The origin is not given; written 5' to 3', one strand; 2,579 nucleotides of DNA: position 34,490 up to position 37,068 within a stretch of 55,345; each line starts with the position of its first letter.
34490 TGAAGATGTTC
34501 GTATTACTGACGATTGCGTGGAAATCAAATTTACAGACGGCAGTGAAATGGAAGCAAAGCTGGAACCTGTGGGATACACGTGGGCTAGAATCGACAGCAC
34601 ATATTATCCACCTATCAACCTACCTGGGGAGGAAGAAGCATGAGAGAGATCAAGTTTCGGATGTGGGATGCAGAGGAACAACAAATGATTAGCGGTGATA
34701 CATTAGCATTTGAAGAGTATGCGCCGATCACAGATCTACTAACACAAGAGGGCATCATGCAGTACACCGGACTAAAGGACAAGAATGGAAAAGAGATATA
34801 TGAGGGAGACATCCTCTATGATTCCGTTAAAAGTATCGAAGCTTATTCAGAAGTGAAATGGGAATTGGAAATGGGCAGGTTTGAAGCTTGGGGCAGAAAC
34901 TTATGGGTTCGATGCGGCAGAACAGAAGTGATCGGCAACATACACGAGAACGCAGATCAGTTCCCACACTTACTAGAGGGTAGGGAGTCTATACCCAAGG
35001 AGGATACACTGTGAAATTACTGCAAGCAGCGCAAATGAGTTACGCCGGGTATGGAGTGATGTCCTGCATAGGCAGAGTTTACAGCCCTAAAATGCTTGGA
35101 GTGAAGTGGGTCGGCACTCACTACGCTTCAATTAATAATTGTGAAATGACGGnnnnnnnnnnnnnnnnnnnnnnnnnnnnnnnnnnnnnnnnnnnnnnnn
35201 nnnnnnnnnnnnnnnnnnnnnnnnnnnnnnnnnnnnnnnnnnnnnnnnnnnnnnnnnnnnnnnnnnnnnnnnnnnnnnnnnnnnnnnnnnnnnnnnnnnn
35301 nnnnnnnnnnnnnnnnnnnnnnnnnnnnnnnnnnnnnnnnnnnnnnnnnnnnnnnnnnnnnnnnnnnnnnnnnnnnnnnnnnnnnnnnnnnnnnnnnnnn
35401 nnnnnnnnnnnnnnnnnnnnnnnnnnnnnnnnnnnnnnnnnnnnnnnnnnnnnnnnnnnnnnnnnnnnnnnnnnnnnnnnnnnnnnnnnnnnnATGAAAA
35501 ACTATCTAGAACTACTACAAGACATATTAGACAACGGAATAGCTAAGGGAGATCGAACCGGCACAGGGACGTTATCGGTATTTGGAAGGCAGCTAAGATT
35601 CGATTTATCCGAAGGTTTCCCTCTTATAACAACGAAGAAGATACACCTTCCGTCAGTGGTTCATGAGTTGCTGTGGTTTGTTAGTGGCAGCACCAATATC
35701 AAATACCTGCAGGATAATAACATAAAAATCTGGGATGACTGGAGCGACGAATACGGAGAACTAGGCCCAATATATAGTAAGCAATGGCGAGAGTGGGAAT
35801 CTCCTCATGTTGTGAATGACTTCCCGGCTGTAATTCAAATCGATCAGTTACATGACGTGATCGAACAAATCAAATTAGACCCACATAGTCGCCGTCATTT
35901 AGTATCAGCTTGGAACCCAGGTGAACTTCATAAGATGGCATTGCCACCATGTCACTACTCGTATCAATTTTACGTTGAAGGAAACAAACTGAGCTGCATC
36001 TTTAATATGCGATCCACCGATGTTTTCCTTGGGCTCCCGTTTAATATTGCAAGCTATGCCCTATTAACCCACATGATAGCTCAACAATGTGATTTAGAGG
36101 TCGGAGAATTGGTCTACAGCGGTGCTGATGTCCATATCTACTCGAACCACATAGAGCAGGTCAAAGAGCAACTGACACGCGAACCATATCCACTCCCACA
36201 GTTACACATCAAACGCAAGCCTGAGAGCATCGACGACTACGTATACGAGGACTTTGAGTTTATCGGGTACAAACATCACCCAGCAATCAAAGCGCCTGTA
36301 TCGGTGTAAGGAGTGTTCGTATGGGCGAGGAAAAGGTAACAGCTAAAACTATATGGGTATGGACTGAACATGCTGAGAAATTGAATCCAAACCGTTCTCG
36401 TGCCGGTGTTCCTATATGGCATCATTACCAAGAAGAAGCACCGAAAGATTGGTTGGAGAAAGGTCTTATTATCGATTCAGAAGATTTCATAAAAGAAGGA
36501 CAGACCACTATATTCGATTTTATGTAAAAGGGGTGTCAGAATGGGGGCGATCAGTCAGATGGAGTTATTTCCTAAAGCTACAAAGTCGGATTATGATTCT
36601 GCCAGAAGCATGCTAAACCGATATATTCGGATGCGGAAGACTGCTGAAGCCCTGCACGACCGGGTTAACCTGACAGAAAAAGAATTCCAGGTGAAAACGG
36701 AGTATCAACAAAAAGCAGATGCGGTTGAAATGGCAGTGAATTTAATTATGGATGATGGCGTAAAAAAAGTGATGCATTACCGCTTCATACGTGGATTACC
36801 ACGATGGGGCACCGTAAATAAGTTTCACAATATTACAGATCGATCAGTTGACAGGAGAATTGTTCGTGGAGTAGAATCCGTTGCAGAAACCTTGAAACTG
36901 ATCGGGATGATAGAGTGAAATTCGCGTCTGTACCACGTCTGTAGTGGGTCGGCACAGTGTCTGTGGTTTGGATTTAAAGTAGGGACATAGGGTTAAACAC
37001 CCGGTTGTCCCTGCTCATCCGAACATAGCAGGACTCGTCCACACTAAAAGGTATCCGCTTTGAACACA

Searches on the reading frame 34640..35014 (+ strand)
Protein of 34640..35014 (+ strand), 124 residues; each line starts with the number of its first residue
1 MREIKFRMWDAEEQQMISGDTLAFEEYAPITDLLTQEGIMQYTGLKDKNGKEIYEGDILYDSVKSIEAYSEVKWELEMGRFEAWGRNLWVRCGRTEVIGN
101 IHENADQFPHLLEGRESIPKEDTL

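Call 11: search_protein_families(library=pfam, proteins=[window:34640-35014:+], max_evalue=0.01)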
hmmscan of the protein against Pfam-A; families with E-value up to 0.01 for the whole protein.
window:34640-35014:+ (124 aa): 1 family
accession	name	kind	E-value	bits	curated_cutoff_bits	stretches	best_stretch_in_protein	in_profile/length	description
PF09643.15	YopX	-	3.6e-21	75.9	22.4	1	5-105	1-124/128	YopX protein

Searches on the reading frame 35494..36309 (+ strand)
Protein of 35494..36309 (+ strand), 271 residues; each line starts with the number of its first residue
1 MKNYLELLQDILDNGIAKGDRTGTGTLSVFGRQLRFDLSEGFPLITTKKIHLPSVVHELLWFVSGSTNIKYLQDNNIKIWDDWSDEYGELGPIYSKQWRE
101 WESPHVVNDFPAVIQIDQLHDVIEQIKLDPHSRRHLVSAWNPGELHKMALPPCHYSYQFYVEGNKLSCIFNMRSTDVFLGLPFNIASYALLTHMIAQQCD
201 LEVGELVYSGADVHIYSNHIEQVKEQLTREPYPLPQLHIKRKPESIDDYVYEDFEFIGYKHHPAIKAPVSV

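Call 11: search_protein_families(library=pfam, proteins=[window:35494-36309:+], max_evalue=0.01)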
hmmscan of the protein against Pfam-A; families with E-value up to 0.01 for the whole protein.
window:35494-36309:+ (271 aa): 1 family
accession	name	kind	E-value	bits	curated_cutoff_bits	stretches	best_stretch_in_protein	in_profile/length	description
PF00303.24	Thymidylat_synt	-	1.7e-118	395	24.3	1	2-271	1-266/266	Thymidylate synthase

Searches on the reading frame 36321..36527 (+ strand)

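Call 11: search_protein_families(library=pfam, proteins=[window:36321-36527:+], max_evalue=0.01)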
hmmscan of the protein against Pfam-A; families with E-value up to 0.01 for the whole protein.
window:36321-36527:+ (68 aa): 0 families

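Call 33: search_protein_families(library=ncbifam, proteins=[window:36321-36527:+], max_evalue=1)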
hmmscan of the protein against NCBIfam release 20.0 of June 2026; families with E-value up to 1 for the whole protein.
window:36321-36527:+ (68 aa): 0 families

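Call 34: search_protein_families(library=phrogs, proteins=[window:36321-36527:+], max_evalue=0.001)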
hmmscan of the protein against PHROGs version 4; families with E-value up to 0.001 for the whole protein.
window:36321-36527:+ (68 aa): 1 family
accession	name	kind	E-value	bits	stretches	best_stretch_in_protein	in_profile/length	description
phrog_27108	-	unknown function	7.9e-31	107.1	1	4-68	4-68/70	-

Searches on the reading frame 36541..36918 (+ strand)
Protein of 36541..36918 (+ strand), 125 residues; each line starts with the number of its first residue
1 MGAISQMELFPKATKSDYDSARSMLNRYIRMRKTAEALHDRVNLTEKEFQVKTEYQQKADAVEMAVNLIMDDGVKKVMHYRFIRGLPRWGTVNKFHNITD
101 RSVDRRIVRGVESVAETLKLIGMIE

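Call 11: search_protein_families(library=pfam, proteins=[window:36541-36918:+], max_evalue=0.01)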
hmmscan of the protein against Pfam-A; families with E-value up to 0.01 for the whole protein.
window:36541-36918:+ (125 aa): 0 families

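Call 13: find_related_loci(query=window:36541-36918:+, collection=genome_contigs, flank=4000)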
Query window:36541-36918:+ (125 aa) in genome_contigs; peptide patterns used: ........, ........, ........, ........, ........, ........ (x = any residue, [..] = any of these).
174 stretches matched a pattern; 5 encode a relative of the query (tblastn E <= 1e-3); 5 distinct loci.
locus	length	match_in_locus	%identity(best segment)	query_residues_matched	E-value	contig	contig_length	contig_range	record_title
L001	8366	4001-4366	64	3-124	6e-49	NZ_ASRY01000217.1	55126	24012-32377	Paenibacillus maysiensis strain 1-49 S149_contig00307, whole genome shotgun sequence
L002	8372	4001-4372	55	1-124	3e-47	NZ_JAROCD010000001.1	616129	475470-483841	Paenibacillus vandeheii strain F6_3S_P_1C NODE_1_length_616129_cov_267.554390, whole genome shotgun sequence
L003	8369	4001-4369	59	2-124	6e-46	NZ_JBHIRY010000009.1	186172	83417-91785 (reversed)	Paenibacillus medicaginis strain JCM 18446 NODE_9_length_186172_cov_84.723523, whole genome shotgun sequence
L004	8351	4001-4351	42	6-120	2e-22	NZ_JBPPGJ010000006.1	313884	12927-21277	Gorillibacterium sp. sgz5001074 Scaffold6, whole genome shotgun sequence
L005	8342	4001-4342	36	1-120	7e-18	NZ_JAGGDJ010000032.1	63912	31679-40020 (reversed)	Paenibacillus artemisiicola strain MWE-103 contig32_Paenibacillus_sp._MWE-103, whole genome shotgun sequence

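Call 33: search_protein_families(library=ncbifam, proteins=[window:36541-36918:+], max_evalue=1)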
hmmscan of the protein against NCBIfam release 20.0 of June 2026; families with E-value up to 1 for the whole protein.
window:36541-36918:+ (125 aa): 1 family
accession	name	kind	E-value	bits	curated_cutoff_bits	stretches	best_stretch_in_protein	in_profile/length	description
NF004455.0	PRK05787.1-3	equivalog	0.011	15.4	258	1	50-122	49-120/221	cobalt-precorrin-7 (C(5))-methyltransferase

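Call 34: search_protein_families(library=phrogs, proteins=[window:36541-36918:+], max_evalue=0.001)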
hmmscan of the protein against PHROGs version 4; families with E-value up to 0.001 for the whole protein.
window:36541-36918:+ (125 aa): 1 family
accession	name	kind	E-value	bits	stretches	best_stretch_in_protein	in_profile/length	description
phrog_21810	-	unknown function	2e-36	125.8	1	1-125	1-125/125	-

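Call 37: find_homologous_proteins(query=window:36541-36918:+, max_evalue=0.001)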
Query window:36541-36918:+ (125 aa): 33 proteins with E <= 0.001 among 36 candidates.
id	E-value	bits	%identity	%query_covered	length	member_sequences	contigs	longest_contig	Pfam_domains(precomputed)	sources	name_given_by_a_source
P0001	1.3e-69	249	94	100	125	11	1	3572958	-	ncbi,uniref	ncbi:hypothetical protein ACIOBL_01395 [Paenibacillus taichungensis]|uniref:hypothetical protein n=1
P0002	2.9e-57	209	81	99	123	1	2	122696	-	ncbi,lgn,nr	ncbi:MAG: hypothetical protein JSY10_16975 [Paenibacillus sp.]|nr:hypothetical protein [Paenibacillu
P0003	3.7e-57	209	83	94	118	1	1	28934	-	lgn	-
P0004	9.5e-54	198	76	99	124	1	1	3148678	-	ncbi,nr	nr:hypothetical protein [Paenibacillus xylanexedens]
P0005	5.4e-53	196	75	100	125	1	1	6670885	-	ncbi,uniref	ncbi:hypothetical protein ABIC22_000015 [Paenibacillus sp. PvP094]|uniref:hypothetical protein n=1 T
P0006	2.1e-51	191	74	99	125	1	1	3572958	-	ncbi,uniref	ncbi:hypothetical protein ACIOBL_13085 [Paenibacillus taichungensis]|uniref:hypothetical protein n=1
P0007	6.0e-51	189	75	99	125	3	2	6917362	-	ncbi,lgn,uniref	ncbi:hypothetical protein MKX40_10560 [Paenibacillus sp. FSL R5-0517]|uniref:hypothetical protein n=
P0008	9.0e-48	179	72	94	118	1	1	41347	-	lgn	-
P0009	3.0e-47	177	71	95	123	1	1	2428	-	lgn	-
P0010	6.6e-46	173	72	95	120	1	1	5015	-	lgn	-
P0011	1.0e-45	172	76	88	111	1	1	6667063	-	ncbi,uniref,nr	ncbi:hypothetical protein [Paenibacillus sp. DCT19]|uniref:hypothetical protein n=1 Tax=Paenibacillu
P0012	3.6e-45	171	65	99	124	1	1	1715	-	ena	-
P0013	3.4e-44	167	67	99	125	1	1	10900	-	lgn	-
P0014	4.5e-44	167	69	94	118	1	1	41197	-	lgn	-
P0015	2.2e-43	165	67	95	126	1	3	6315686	-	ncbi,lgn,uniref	ncbi:hypothetical protein [Paenibacillus sp. FSL K6-1230]|uniref:hypothetical protein n=1 Tax=Paenib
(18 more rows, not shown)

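Call 39: search_solved_structures(query=A3, max_evalue=10, show_alignments=2)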
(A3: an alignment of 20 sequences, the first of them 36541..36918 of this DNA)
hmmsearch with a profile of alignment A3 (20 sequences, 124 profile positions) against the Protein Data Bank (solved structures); distinct sequences matched with E-value up to 10: 9.
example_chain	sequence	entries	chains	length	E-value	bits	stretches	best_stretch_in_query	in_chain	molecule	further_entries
28op_R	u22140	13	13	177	0.27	14.7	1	5-71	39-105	Centromere protein R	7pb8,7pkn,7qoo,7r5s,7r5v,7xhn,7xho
4geh_B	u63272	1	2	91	0.41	14.1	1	32-79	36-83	Serine/threonine-protein kinase MST4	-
3w8i_B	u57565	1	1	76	0.45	14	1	34-79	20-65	Serine/threonine-protein kinase MST4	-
1xou_B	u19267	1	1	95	0.46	14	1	5-55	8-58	Z5138 gene product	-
8a3w_R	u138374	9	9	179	0.62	13.6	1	27-76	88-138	60S ribosomal protein L18a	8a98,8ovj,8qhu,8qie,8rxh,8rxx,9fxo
6az3_R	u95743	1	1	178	0.72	13.3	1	27-76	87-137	60S ribosomal protein L18a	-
3jcs_R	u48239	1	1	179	0.73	13.3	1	27-76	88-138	ribosomal protein L20e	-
5t2a_Q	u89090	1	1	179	0.77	13.2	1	27-76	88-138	eL20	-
6u42_5R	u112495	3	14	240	1.5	12.3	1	9-67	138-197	FAP106 | Flagellar associated protein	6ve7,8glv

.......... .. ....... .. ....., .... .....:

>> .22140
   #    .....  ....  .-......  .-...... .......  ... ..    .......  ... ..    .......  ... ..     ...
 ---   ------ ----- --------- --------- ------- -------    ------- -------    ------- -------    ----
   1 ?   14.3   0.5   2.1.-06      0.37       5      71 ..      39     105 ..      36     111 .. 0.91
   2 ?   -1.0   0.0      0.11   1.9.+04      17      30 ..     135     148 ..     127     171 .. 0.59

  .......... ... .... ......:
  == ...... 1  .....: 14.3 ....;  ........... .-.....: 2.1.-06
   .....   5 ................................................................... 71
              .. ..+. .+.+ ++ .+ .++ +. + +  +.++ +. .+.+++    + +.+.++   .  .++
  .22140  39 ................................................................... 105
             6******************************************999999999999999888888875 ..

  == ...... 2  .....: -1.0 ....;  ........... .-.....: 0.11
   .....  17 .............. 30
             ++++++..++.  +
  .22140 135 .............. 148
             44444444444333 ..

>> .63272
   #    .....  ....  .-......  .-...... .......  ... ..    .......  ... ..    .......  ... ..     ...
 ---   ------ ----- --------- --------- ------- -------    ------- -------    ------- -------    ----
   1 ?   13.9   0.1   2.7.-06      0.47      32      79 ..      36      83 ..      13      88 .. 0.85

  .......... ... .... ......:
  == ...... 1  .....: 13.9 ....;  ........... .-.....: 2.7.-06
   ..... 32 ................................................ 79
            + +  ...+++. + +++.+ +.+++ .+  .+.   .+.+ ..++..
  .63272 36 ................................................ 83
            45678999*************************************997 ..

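Call 46: predict_structure(alignment_id=A4)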
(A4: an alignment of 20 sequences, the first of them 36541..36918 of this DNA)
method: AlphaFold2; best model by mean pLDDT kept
length: 125 residues; sequences in the alignment: 20
mean_pLDDT: 90.2   pTM: 0.81
mean pLDDT of the five models: 90.2, 89.7, 89.3, 87.0, 84.9
residues with pLDDT >= 90: 96; 70-90: 20; 50-70: 5; < 50: 4
segments of 3 or more residues with pLDDT < 50: 1-4
pLDDT, mean of each block of 10 residues (from residue 1): 54 92 97 97 96 98 98 95 88 78 94 96 90
secondary structure, 60 per line:
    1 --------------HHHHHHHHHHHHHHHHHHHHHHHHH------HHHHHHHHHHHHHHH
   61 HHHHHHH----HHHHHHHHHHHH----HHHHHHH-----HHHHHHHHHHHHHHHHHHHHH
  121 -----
elements in order: H15-39 H46-67 H72-83 H88-94 H100-120

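Call 50: fold_search(model_id=the predicted structure, library=pdb)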
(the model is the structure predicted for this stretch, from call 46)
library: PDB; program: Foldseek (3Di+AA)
matches with E <= 10: 237; with E <= 0.001: 0
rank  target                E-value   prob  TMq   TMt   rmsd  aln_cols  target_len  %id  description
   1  3hug_K                1.3e-01  1.00  0.47  0.77   2.2        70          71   16  Crystal structure of Mycobacterium tuberculosis anti-sigma factor RslA in complex with -35 promoter binding domain of  (released 2010-03-02)
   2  6dxo_A                1.3e-01  0.95  0.40  0.37  10.7       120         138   18  1.8 A structure of RsbN-BldN complex. (released 2018-07-11)
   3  3hug_G                1.7e-01  1.00  0.48  0.76   2.5        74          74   15  Crystal structure of Mycobacterium tuberculosis anti-sigma factor RslA in complex with -35 promoter binding domain of  (released 2010-03-02)
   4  2h27_D                3.0e-01  0.99  0.40  0.67   2.6        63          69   19  Crystal Structure of Escherichia coli SigmaE Region 4 Bound to its-35 Element DNA (released 2006-08-22)
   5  1rp3_E                3.0e-01  0.93  0.47  0.28   6.1       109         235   18  Cocrystal structure of the flagellar sigma/anti-sigma complex, Sigma-28/FlgM (released 2004-04-06)
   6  6dv9_F                3.4e-01  0.99  0.53  0.39   3.3        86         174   14  Crystal structure of Mycobacterium tuberculosis transcription initiation complex(ECF sigma factor L) containing 5nt RN (released 2019-02-20)
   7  1rp3_C                5.9e-01  0.84  0.46  0.28   6.1       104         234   19  Cocrystal structure of the flagellar sigma/anti-sigma complex, Sigma-28/FlgM (released 2004-04-06)
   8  5clv_M                6.2e-01  0.84  0.33  0.59   9.4        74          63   16  Crystal Structure of KorA-operator DNA complex (KorA-OA) (released 2016-04-06)
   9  1o1i_A                7.3e-01  0.13  0.23  0.21  13.3       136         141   16  Cyanomet hemoglobin (A-GLY-C:V1M,L29F,H58Q; B,D:V1M,L106W) (released 2002-12-18)
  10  6jbq_F                8.6e-01  0.77  0.41  0.30   5.0        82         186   17  CryoEM structure of Escherichia coli sigmaE transcription initiation complex containing 5nt of RNA (released 2019-05-29)
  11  6pfv_G                9.7e-01  0.57  0.43  0.25  14.4       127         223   14  Structure of S. venezuelae RisG-WhiG-c-di-GMP complex: orthorhombic crystal form (released 2019-11-13)
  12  3gdj_A                1.0e+00  0.14  0.27  0.24  12.9       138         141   15  Crystal structure determination of camel(Camelus dromedarius)hemoglobin at 2 angstrom resolution (released 2010-03-02)
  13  1rp3_A                1.1e+00  0.72  0.46  0.28   6.3       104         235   19  Cocrystal structure of the flagellar sigma/anti-sigma complex, Sigma-28/FlgM (released 2004-04-06)
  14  1rvw_A                1.1e+00  0.10  0.22  0.20  13.4       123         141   15  R STATE HUMAN HEMOGLOBIN [ALPHA V96W], CARBONMONOXY (released 1998-03-25)
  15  1ez3_A                1.3e+00  0.15  0.27  0.27  13.0       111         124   11  CRYSTAL STRUCTURE OF THE NEURONAL T-SNARE SYNTAXIN-1A (released 2000-06-07)
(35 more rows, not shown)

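Call 92: find_related_loci(query=A3, collection=viral_contigs, flank=2500)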
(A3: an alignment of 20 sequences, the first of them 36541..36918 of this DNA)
Query A3 (125 aa) in viral_contigs; peptide patterns used: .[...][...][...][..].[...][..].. (x = any residue, [..] = any of these).
61 stretches matched a pattern; 46 encode a relative of the query (tblastn E <= 1e-3); 46 distinct loci.
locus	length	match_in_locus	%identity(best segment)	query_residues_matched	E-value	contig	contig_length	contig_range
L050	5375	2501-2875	95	1-125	2e-78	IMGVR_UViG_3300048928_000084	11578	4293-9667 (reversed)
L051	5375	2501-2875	94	1-125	6e-78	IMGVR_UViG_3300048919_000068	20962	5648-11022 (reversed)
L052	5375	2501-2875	75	1-125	1e-61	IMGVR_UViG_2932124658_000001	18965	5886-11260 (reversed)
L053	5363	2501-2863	71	2-122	1e-53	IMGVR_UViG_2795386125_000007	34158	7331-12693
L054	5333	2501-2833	76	1-110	7e-53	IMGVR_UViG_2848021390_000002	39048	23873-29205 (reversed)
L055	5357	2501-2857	68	6-124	1e-50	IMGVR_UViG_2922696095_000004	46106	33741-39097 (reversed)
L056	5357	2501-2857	66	6-124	7e-49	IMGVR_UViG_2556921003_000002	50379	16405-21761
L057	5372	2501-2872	58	1-124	6e-49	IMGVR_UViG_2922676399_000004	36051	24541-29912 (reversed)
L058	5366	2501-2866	64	3-124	3e-48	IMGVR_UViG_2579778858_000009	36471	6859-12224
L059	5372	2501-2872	56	1-124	2e-46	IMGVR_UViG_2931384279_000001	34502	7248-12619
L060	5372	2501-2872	56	1-124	3e-46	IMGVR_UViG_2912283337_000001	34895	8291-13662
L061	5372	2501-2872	60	1-124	4e-46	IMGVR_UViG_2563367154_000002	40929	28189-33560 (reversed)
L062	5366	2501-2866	45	3-124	1e-32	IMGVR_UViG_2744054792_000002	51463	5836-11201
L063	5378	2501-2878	46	1-124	9e-32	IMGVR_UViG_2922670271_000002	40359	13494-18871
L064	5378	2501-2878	46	1-124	9e-32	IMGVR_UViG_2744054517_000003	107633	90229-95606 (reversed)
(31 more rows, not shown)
